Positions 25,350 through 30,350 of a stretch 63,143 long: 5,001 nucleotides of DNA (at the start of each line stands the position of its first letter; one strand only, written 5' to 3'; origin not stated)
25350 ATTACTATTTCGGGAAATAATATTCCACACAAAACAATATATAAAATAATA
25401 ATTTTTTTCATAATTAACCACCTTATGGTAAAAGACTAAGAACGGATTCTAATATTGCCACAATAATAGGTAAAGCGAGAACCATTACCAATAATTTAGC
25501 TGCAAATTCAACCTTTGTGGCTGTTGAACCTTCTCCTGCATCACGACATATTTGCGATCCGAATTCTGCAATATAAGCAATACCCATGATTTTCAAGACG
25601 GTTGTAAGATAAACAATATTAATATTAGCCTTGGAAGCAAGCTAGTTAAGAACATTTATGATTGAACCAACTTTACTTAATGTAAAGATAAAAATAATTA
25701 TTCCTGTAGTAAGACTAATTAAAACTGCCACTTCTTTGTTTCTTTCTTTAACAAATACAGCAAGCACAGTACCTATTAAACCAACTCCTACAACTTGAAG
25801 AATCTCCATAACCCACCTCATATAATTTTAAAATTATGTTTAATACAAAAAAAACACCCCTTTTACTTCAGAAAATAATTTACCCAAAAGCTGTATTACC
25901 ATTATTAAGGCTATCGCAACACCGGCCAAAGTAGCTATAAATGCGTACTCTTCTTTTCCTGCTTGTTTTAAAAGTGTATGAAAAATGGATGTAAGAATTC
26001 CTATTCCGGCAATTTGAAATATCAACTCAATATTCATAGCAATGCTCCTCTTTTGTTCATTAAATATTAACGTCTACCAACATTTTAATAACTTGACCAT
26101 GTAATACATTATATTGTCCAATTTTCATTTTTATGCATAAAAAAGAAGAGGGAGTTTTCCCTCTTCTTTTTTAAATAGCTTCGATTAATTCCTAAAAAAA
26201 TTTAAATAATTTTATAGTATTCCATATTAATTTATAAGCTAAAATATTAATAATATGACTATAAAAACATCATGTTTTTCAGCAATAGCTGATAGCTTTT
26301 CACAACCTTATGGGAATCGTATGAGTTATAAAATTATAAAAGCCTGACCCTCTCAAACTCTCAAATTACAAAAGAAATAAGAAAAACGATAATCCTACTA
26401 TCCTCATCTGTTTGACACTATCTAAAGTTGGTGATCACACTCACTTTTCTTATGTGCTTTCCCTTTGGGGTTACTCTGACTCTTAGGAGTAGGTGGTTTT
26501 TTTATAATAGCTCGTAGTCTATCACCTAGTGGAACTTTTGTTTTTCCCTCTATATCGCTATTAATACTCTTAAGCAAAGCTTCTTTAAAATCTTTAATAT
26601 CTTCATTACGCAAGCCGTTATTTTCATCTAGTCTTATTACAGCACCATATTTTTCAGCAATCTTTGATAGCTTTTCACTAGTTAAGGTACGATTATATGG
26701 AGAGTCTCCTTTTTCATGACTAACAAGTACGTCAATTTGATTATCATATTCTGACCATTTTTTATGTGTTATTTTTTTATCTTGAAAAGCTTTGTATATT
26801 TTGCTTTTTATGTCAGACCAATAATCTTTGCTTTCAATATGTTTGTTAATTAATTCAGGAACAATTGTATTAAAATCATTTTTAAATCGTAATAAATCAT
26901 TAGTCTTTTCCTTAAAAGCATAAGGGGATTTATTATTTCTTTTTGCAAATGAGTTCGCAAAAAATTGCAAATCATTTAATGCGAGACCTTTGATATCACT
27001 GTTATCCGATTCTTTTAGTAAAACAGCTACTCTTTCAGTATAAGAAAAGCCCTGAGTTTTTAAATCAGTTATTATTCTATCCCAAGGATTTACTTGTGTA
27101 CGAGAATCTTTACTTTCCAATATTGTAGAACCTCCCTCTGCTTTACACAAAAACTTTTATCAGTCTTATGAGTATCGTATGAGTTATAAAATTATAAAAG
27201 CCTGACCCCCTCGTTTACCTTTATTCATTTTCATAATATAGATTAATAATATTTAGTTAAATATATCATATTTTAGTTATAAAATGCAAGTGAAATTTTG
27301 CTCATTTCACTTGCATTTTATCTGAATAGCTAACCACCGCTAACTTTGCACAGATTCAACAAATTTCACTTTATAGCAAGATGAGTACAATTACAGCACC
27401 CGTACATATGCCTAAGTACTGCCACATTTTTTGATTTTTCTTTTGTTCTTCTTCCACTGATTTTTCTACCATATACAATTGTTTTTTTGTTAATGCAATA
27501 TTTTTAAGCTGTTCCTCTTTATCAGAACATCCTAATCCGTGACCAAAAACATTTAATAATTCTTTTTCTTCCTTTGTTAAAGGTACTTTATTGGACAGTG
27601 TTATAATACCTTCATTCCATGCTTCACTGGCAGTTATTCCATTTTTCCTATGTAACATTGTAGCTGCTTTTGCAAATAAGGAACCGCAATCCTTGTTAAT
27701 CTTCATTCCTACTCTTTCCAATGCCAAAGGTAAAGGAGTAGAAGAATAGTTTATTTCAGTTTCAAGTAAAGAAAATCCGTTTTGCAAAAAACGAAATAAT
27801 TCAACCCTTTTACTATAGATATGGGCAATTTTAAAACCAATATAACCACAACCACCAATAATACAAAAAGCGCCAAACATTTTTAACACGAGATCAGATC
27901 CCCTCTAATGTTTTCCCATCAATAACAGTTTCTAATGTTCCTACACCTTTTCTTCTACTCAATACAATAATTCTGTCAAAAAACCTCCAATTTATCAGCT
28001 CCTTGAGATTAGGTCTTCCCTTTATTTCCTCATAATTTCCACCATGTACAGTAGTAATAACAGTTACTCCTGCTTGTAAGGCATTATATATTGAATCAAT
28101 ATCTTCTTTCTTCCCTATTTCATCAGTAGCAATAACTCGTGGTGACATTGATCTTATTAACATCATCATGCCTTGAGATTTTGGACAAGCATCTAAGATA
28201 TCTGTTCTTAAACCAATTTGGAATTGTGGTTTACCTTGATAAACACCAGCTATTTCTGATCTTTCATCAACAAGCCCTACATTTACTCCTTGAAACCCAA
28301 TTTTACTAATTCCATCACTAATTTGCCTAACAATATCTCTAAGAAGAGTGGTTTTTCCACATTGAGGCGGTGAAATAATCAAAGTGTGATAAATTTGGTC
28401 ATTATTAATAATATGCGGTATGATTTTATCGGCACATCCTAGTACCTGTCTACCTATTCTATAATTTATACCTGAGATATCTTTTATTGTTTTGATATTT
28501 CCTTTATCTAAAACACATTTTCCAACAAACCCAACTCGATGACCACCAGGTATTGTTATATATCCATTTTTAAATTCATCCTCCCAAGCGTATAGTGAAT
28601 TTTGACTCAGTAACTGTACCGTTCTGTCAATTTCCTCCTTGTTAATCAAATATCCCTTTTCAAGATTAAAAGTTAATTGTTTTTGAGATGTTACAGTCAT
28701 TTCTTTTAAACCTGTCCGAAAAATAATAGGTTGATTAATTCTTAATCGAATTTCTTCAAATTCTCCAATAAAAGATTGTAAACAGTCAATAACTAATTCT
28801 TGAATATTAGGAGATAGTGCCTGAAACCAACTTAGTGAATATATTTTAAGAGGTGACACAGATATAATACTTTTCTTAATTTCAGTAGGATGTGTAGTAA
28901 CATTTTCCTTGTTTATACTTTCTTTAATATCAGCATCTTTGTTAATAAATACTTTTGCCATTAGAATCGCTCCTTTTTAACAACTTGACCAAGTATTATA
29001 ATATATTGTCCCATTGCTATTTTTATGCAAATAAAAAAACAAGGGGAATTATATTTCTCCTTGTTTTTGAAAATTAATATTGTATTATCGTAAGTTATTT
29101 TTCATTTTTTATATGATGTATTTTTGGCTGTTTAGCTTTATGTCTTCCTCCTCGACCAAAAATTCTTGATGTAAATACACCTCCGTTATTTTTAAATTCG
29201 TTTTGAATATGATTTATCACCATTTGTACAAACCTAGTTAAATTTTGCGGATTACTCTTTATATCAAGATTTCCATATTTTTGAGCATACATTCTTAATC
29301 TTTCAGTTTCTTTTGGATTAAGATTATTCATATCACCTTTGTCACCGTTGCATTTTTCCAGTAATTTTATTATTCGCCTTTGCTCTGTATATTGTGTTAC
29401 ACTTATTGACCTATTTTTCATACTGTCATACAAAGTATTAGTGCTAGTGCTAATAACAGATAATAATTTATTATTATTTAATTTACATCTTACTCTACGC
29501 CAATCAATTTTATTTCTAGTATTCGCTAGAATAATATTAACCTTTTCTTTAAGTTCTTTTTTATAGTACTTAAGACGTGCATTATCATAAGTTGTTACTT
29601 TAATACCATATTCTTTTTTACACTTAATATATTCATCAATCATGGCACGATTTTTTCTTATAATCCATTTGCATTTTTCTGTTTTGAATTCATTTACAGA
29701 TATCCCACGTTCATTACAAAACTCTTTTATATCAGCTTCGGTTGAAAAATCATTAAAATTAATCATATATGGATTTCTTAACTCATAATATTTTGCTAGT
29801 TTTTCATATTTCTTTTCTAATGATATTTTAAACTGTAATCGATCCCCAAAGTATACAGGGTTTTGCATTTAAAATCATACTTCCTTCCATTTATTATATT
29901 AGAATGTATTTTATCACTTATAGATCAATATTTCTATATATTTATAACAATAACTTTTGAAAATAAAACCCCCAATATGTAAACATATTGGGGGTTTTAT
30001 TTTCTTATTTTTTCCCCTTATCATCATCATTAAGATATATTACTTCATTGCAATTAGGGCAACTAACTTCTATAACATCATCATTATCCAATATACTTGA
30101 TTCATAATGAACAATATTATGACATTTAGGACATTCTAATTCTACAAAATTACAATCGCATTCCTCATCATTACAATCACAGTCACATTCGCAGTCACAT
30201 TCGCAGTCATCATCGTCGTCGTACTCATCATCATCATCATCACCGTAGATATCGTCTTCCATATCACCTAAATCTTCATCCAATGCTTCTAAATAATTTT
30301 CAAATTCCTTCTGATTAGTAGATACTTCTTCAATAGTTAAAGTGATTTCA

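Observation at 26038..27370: A 1.3 kb cassette splits the spoIIIA operon between spoIIIAB and spoIIIAC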

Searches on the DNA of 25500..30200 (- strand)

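Call 21: search_rna_families(source=window, start=25500, end=30200, threshold=evalue, max_evalue=1)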
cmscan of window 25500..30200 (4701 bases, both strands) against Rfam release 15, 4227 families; matches with E-value up to 1: 9.
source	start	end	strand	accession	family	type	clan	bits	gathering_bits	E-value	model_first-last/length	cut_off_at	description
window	29941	30003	+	RF02495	ohsC_RNA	Gene; antitoxin;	-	35.8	50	0.0074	1-77/77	no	Oppression of Hydrophobic ORF by sRNA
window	29960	30034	-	RF02495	ohsC_RNA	Gene; antitoxin;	-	32.5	50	0.037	1-77/77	no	Oppression of Hydrophobic ORF by sRNA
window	29960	30038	-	RF00514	His_leader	Cis-reg; leader;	-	30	49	0.053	1-126/126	no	Histidine operon leader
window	29960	30021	-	RF02371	PyrG_leader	Cis-reg; leader;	-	29.1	65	0.63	14-78/78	no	PyrG leader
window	29947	30014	+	RF00708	mir-450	Gene; miRNA;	-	28.1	60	0.099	1-78/78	no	mir-450 microRNA precursor family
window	26099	26176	+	RF02029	sraA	Gene; sRNA;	-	27.9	56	0.28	1-95/95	no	sraA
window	29911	30003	+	RF00514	His_leader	Cis-reg; leader;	-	26.4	49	0.29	1-126/126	no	Histidine operon leader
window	29956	30002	+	RF02399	NsiR1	Gene; sRNA;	-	24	39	0.14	1-60/60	no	Nitrogen stress-induced RNA 1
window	26138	26174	+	RF03831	mir-627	Gene; miRNA;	-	20.4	86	0.77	26-64/87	no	mir-627 microRNA precursor family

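Call 71: search_dna_similar(query=window:26038-27370:-, collection=plasmids, mode=distant, max_rows=8)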
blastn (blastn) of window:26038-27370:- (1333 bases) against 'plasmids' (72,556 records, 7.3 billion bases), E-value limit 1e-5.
No match.

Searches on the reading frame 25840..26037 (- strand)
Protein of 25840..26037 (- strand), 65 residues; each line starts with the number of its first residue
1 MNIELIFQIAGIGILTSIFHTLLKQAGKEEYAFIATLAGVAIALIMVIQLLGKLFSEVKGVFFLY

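Call 4: search_protein_families(library=pfam, proteins=[window:25840-26037:-], max_evalue=1)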
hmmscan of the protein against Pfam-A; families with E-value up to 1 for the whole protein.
window:25840-26037:- (65 aa): 3 families
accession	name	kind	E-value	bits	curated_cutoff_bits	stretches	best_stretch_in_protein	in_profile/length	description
PF06686.16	SpoIIIAC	-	1.7e-17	63.7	24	1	6-60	1-55/56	Stage III sporulation protein AC/AD protein family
PF20460.3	DUF6713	-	0.042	14.2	27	1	8-48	68-106/117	Family of unknown function (DUF6713)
PF01618.21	MotA_ExbB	-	0.29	11.3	22.9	1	31-50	92-110/127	MotA/TolQ/ExbB proton channel family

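Call 64: find_encoding_contigs(protein=window:25840-26037:-, flank=3000, max_places=8)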
Protein window:25840-26037:- (65 aa): 3 contigs read that carry it; 3 places shown.
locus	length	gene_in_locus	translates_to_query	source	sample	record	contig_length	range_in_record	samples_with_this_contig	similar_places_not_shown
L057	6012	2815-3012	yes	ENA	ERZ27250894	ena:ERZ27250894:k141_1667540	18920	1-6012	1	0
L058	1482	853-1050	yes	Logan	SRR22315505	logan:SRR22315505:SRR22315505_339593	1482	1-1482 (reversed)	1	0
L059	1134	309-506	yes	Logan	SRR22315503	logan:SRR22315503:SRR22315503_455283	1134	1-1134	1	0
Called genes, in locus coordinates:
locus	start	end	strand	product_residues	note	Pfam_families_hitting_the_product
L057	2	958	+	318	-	?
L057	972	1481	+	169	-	PF09548:Spore_III_AB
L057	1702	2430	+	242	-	-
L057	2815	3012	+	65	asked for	PF06686:SpoIIIAC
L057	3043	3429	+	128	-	PF06686:SpoIIIAC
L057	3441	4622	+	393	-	PF09546:Spore_III_AE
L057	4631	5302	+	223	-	PF09581:Spore_III_AF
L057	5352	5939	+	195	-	-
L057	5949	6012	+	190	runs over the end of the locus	PF12685:SpoIIIAH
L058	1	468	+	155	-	?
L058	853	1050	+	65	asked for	PF06686:SpoIIIAC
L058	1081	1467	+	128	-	PF06686:SpoIIIAC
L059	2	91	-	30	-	?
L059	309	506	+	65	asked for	PF06686:SpoIIIAC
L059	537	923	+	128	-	PF06686:SpoIIIAC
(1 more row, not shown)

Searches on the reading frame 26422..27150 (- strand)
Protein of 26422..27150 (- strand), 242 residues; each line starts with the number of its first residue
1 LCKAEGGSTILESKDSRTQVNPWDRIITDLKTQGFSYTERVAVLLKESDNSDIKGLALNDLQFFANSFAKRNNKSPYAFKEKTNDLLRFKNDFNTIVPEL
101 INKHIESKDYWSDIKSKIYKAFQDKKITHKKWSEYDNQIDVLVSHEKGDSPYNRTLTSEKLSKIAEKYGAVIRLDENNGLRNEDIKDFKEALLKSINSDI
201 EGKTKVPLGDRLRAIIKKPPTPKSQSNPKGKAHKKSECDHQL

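Call 4: search_protein_families(library=pfam, proteins=[window:26422-27150:-], max_evalue=1)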
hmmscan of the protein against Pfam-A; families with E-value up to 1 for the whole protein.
window:26422-27150:- (242 aa): 1 family
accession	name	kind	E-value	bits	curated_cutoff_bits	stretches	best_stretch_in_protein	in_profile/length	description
PF02372.20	IL15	-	0.089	13.4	28.5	0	37-96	59-122/128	Interleukin 15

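Call 10: find_homologous_proteins(query=window:26422-27120:-, max_evalue=0.01)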
Query window:26422-27120:- (232 aa): 1 proteins with E <= 0.01 among 376 candidates.
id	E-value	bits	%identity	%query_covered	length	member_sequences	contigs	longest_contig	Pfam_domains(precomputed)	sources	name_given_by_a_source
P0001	1.0e-147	508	100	100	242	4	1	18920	-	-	-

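Call 15: find_encoding_contigs(protein=P0001, flank=10000, max_places=10)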
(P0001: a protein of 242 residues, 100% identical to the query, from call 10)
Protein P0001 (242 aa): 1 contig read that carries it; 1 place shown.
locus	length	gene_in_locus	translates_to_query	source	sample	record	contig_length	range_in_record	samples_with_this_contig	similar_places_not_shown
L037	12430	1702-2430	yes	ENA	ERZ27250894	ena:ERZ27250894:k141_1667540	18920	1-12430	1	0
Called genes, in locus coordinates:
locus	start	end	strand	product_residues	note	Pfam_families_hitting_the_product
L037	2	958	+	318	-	?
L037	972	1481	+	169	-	PF09548:Spore_III_AB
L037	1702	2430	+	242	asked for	-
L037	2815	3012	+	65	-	PF06686:SpoIIIAC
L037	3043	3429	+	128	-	PF06686:SpoIIIAC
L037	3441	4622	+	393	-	PF09546:Spore_III_AE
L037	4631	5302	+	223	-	PF09581:Spore_III_AF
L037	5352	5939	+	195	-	-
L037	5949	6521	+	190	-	PF12685:SpoIIIAH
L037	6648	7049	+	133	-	PF03780:Asp23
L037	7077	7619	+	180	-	-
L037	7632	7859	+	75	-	PF10031:DUF2273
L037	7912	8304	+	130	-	PF01029:NusB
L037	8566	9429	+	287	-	PF00763:THF_DHG_CYH, PF02882:THF_DHG_CYH_C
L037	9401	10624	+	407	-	PF13742:tRNA_anti_2, PF01336:tRNA_anti-codon, PF02601:Exonuc_VII_L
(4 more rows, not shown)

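Call 16: search_protein_representatives(protein=window:26422-27120:-)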
Query: 232 residues. Proteins with E-value up to 0.001 (for the whole library): 2; up to 1e-10: 1; up to 1e-30: 1. The best 2 are listed.
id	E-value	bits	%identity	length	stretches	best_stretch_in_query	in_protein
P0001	3.2e-148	507.8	100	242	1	1-232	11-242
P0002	3.6e-05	40.1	28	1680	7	156-199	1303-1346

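Call 28: search_protein_families(library=phrogs, proteins=[window:26422-27120:-], max_evalue=1)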
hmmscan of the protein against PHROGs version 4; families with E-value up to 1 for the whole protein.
window:26422-27120:- (232 aa): 0 families

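Call 29: search_protein_families(library=ncbifam, proteins=[window:26422-27120:-], max_evalue=1)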
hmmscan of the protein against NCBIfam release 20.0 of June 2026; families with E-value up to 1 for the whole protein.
window:26422-27120:- (232 aa): 0 families

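Call 30: search_protein_families(library=padloc, proteins=[window:26422-27120:-], max_evalue=1)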
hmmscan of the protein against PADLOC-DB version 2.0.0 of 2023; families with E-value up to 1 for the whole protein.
window:26422-27120:- (232 aa): 0 families

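Call 44: predict_structure(protein=window:26422-27120:-)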
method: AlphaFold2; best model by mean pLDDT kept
length: 232 residues; sequences in the alignment: 1
mean_pLDDT: 49.4   pTM: 0.36
mean pLDDT of the five models: 49.4, 48.9, 43.7, 43.1, 42.4
residues with pLDDT >= 90: 0; 70-90: 2; 50-70: 114; < 50: 116
segments of 3 or more residues with pLDDT < 50: 1-13, 36-38, 55-98, 137-146, 164-169, 205-232
pLDDT, mean of each block of 10 residues (from residue 1): 37 50 54 52 52 48 38 39 41 39 61 63 62 51 46 56 49 56 65 61 46 32 41 41
secondary structure, 60 per line:
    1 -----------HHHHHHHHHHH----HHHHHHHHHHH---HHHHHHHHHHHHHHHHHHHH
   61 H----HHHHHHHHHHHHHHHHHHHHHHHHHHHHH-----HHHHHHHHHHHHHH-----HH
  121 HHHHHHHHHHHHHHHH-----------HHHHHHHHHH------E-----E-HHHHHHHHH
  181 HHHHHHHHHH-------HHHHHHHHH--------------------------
elements in order: H12-22 H27-37 H41-61 H66-94 H100-113 H119-136 H148-157 H172-190 H198-206

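Call 72: search_dna_similar(query=window:26422-27120:-, collection=phages, mode=protein, max_evalue=0.01, max_rows=8)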
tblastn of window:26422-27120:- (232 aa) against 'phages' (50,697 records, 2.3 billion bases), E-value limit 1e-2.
No match.

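Call 73: search_solved_structures(query=window:26422-27120:-, max_evalue=1)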
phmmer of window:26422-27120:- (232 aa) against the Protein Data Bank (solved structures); distinct sequences matched with E-value up to 1: 3.
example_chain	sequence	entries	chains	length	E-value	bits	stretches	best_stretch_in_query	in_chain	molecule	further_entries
4n80_A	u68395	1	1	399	0.96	12.5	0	150-190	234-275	Uncharacterized protein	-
4m5f_A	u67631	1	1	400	0.97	12.5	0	150-190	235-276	Uncharacterized protein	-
4n7s_A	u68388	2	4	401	0.97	12.5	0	150-190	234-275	Uncharacterized protein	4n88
